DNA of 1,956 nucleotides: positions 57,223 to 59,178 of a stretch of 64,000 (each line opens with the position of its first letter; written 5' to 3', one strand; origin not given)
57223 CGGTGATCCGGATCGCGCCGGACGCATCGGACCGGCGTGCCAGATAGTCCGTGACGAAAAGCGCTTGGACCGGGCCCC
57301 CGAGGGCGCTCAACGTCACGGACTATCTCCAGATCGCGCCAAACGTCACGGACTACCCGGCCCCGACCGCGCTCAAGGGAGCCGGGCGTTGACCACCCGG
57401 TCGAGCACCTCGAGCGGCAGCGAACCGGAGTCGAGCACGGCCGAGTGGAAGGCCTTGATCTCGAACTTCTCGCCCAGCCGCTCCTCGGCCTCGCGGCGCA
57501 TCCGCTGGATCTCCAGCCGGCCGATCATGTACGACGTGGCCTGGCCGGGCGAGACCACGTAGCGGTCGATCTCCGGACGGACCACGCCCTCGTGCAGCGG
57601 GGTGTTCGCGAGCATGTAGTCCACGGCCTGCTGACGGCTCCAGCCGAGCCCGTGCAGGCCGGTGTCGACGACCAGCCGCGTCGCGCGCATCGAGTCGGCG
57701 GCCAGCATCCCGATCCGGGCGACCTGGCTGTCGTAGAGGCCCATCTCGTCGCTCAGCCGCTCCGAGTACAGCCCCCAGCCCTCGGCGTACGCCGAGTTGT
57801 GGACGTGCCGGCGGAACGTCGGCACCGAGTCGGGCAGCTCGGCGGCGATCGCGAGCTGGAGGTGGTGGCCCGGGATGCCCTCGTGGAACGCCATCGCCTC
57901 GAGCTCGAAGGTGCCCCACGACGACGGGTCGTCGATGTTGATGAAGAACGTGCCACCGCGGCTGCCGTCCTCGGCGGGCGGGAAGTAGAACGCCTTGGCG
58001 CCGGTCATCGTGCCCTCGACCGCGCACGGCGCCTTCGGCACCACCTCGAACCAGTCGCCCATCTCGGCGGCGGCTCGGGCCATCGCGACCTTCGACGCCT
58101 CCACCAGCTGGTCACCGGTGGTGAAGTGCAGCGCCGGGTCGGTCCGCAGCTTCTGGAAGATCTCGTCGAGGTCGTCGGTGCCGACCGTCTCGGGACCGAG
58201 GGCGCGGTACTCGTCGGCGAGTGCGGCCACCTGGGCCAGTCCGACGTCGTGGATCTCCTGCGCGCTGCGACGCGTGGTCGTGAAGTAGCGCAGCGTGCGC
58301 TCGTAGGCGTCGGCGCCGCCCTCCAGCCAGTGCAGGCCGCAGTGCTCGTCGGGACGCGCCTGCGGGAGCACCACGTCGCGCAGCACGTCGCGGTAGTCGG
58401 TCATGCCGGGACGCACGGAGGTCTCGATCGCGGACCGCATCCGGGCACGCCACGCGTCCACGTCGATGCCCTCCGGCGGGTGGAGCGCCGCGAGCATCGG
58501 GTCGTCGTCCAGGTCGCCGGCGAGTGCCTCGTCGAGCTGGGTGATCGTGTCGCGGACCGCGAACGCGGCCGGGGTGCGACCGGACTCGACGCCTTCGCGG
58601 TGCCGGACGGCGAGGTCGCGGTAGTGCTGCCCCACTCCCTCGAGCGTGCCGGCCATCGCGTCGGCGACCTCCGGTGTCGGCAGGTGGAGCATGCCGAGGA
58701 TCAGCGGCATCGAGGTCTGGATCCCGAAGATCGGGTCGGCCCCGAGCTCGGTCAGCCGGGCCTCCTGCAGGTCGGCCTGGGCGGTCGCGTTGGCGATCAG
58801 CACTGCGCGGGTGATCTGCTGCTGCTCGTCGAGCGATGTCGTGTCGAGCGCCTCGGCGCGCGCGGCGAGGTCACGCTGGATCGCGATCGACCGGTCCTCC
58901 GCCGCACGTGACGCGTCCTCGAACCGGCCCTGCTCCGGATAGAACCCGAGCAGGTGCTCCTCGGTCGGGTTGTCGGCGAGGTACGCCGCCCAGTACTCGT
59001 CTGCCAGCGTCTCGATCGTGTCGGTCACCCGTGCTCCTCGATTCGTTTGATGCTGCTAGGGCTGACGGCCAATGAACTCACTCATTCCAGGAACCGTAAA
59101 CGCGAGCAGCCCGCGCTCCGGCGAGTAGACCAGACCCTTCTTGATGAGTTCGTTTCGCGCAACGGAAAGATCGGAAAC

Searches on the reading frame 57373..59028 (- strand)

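Call 71: search_protein_families(library=pfam, proteins=[window:57373-59028:-], max_evalue=0.0001)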
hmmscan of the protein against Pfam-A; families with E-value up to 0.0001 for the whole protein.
window:57373-59028:- (551 aa): 1 family
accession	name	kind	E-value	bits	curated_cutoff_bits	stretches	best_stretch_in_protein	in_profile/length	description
PF05960.17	DUF885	-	2.2e-144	483.4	32.4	1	21-546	1-532/532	Bacterial protein of unknown function (DUF885)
